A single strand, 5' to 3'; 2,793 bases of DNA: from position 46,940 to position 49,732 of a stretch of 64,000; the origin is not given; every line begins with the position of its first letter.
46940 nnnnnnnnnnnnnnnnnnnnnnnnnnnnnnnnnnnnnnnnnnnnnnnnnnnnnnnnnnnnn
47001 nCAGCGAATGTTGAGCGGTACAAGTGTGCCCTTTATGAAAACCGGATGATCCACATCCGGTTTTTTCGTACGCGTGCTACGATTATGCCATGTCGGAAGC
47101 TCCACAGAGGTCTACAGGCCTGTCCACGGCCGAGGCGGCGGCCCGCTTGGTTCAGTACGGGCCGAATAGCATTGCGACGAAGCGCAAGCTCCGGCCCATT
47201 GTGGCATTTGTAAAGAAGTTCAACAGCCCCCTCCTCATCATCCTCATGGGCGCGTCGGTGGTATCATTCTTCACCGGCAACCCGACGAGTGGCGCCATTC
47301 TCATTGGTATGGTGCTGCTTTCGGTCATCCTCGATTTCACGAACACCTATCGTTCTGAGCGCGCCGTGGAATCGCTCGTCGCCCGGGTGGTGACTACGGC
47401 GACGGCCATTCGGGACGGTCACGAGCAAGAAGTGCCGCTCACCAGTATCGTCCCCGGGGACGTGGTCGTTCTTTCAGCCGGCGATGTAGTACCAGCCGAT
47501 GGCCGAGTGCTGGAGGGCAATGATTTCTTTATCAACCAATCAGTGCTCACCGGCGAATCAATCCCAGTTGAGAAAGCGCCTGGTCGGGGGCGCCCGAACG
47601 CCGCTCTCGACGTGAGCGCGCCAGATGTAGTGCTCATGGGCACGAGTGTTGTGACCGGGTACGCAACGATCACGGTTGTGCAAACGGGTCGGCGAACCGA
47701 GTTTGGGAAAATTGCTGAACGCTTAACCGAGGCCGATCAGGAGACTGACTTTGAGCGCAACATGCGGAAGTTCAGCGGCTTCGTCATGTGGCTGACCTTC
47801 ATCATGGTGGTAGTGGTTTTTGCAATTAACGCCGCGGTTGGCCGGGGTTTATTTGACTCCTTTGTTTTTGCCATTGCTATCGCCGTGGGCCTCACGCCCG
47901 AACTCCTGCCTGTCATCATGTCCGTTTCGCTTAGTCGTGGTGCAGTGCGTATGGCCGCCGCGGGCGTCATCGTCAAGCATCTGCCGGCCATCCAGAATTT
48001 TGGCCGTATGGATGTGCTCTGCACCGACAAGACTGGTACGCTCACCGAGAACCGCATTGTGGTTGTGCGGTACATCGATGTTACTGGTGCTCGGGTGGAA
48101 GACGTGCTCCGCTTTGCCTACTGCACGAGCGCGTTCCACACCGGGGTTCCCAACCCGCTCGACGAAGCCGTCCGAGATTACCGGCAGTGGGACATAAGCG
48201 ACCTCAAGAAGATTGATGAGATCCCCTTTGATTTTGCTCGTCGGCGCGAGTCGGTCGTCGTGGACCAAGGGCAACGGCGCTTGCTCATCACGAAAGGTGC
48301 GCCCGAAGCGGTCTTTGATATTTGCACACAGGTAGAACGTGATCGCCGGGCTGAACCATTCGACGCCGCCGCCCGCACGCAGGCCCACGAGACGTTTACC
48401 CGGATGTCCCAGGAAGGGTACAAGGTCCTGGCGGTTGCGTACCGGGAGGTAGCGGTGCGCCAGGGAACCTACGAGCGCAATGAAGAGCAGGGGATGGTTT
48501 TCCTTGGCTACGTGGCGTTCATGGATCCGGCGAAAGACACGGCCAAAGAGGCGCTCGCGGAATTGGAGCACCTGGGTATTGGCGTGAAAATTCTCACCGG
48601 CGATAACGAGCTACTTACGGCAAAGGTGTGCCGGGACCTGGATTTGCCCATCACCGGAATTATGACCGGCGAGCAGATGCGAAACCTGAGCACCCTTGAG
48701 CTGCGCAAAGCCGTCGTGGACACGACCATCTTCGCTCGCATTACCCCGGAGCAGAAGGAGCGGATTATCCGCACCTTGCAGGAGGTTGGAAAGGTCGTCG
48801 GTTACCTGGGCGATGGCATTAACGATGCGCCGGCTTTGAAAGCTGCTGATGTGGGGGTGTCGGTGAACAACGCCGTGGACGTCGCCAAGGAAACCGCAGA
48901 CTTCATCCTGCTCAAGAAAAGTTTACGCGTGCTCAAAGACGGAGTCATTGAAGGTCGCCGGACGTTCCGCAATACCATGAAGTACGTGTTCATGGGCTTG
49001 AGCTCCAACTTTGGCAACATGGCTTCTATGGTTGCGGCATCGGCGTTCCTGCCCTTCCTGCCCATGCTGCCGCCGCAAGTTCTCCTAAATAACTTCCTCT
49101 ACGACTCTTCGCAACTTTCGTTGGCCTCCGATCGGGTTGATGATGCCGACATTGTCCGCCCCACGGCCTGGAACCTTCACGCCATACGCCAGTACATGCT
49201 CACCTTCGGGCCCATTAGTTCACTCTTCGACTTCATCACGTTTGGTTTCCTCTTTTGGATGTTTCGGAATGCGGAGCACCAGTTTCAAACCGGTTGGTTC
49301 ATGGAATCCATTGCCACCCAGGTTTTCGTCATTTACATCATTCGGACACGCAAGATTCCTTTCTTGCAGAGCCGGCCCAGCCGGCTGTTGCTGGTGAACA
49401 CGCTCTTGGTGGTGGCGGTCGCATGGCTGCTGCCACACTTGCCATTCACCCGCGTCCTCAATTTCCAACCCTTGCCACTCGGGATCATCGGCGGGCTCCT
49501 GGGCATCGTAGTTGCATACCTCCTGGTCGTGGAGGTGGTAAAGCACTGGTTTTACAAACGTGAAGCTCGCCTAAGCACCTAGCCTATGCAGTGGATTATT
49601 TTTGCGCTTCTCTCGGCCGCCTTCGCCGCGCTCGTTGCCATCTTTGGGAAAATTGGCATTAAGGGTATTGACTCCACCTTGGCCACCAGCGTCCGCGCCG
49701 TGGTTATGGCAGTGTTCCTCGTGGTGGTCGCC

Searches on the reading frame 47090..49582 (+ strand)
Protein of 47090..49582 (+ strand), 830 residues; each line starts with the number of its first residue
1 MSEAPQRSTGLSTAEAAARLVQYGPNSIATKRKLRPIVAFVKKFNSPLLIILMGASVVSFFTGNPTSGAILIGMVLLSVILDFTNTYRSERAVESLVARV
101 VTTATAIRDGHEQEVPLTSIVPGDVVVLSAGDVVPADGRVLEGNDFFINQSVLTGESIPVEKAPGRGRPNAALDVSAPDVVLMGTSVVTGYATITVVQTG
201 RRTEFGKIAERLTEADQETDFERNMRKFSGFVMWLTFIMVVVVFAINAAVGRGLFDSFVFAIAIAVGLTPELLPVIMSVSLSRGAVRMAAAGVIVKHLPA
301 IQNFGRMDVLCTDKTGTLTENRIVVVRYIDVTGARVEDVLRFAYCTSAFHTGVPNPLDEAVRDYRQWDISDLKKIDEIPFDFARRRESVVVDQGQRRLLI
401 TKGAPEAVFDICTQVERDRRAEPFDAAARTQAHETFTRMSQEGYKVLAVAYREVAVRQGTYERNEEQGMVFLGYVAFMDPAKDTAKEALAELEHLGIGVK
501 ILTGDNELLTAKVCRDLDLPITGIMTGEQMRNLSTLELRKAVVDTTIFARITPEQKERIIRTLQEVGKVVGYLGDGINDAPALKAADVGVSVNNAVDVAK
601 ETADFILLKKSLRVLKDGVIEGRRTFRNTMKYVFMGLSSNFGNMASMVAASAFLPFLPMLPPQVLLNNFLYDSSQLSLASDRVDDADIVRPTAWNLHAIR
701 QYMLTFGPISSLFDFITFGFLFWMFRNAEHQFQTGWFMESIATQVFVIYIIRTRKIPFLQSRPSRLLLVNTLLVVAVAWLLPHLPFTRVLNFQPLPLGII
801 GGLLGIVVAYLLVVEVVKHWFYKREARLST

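Call 7: search_protein_families(library=pfam, proteins=[window:47090-49582:+])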
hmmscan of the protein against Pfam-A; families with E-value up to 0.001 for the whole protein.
window:47090-49582:+ (830 aa): 6 families
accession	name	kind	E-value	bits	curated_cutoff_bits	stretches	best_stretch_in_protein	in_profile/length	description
PF00122.25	E1-E2_ATPase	-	1.6e-49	168.3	28.1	1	102-290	5-180/181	E1-E2 ATPase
PF00689.26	Cation_ATPase_C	-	1.8e-20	73.9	27.3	1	656-819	1-174/175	Cation transporting ATPase, C-terminus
PF00702.32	Hydrolase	-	2e-13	51.6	26.4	1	307-587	1-191/191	haloacid dehalogenase-like hydrolase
PF00690.31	Cation_ATPase_N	-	3.9e-13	49.3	20.4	1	7-59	17-69/69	Cation transporter/ATPase, N-terminus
PF13246.12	Cation_ATPase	-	9.6e-08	32.4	21.7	1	371-415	45-91/91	Cation transport ATPase (P-type)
PF08282.18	Hydrolase_3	-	1.9e-05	25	20.9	1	572-609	208-245/255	haloacid dehalogenase-like hydrolase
